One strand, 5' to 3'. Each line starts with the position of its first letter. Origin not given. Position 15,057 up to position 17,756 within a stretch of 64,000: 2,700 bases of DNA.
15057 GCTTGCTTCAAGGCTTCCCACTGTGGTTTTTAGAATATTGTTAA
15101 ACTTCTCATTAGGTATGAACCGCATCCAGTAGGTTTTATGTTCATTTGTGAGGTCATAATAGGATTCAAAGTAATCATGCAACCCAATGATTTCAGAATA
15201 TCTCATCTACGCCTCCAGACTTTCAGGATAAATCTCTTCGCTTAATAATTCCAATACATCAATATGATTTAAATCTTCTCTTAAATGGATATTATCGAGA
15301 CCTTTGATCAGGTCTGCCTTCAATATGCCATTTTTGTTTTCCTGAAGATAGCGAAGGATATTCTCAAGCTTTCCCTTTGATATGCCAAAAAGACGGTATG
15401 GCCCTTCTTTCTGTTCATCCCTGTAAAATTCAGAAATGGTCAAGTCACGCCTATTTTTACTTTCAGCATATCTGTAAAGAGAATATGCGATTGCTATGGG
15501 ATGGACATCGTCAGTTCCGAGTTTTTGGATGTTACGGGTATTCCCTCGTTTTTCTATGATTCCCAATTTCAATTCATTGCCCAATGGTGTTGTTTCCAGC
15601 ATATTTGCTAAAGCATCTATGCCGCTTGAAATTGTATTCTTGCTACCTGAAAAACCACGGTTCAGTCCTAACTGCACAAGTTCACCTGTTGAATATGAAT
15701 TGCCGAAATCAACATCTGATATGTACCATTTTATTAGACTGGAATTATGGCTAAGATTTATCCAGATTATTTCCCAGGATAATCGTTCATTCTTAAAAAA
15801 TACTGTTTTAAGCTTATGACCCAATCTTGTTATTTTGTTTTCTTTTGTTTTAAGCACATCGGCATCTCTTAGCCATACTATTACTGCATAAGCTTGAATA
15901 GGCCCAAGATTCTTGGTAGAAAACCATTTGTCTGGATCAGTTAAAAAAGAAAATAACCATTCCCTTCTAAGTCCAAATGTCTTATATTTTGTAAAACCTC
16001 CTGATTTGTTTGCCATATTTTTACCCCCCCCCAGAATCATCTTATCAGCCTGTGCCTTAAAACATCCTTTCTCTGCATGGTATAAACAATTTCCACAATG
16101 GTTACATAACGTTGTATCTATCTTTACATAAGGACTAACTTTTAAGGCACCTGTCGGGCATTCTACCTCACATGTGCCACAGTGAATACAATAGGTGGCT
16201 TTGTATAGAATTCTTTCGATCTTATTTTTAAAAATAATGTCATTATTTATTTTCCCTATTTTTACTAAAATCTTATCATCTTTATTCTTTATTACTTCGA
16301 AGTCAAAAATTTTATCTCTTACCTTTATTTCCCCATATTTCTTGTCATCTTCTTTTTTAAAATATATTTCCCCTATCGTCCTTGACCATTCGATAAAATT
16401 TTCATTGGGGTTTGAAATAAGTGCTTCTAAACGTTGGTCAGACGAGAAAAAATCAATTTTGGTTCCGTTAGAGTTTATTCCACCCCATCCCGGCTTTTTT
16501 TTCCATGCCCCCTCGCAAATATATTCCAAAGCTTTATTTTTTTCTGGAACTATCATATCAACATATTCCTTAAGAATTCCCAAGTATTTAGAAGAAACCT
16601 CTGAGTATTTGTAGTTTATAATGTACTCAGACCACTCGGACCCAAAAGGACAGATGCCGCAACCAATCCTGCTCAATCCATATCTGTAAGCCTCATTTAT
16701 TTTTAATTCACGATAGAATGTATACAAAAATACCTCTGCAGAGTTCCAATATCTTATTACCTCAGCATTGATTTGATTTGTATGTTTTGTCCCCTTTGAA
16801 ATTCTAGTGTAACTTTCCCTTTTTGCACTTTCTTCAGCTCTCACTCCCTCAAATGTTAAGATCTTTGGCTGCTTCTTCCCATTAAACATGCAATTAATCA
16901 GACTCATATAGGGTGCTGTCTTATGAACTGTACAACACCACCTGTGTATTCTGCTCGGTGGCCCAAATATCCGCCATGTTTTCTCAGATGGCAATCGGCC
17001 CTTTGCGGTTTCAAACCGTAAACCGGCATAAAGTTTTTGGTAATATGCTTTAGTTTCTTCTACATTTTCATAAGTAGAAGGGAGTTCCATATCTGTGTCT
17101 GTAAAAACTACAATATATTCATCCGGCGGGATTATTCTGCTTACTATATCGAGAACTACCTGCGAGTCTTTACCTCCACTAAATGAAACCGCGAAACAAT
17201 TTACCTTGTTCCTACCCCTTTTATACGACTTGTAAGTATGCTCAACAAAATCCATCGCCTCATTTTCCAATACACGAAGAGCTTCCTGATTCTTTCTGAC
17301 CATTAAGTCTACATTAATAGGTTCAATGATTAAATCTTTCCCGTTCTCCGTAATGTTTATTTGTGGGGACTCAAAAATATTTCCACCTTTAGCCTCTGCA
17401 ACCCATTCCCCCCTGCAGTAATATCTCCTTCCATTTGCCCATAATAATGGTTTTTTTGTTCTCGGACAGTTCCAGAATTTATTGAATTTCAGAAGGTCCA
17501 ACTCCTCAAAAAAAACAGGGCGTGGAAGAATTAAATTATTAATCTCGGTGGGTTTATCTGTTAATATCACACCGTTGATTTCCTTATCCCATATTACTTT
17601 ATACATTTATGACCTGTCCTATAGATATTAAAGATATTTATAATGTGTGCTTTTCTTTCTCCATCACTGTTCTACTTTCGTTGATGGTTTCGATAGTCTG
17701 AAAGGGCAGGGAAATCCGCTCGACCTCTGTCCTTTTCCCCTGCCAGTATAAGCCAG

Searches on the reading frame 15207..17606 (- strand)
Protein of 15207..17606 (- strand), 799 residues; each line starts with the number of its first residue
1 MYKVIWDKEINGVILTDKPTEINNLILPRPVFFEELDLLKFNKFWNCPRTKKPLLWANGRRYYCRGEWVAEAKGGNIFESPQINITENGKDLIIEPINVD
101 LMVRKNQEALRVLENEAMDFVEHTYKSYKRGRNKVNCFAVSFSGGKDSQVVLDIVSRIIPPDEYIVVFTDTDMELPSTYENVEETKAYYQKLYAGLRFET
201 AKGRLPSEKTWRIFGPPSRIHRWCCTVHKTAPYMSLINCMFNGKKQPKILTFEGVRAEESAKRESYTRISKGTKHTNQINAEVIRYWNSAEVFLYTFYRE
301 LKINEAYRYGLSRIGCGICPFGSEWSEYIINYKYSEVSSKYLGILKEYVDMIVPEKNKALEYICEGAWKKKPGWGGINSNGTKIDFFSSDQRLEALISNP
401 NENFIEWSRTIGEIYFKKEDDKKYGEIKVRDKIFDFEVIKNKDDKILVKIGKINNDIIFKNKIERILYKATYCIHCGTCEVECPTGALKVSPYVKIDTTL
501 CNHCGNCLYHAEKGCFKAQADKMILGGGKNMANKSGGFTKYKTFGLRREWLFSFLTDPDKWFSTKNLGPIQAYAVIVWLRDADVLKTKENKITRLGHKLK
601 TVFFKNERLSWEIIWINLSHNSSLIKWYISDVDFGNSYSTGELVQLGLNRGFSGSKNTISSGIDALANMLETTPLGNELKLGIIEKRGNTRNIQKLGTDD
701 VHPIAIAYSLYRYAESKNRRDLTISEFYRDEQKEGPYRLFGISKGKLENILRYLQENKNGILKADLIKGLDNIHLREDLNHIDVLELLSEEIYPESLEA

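Call 69: search_protein_families(library=pfam, proteins=[window:15207-17606:-])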
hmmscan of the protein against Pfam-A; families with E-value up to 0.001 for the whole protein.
window:15207-17606:- (799 aa): 5 families
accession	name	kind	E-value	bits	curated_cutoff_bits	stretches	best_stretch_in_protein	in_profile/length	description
PF01507.26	PAPS_reduct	-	3.6e-25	89.4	22.5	1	139-320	3-173/175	Phosphoadenosine phosphosulfate reductase domain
PF12837.12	Fer4_6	-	9.2e-07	29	25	1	468-488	4-24/24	4Fe-4S binding domain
PF13182.11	DUF4007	-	1.5e-05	24.7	27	1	679-785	178-284/288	Protein of unknown function (DUF4007)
PF00037.32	Fer4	-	2.1e-05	24.6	21.1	1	472-489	7-24/24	4Fe-4S binding domain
PF12838.12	Fer4_7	-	3e-05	24.8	27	1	473-508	2-45/52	4Fe-4S dicluster domain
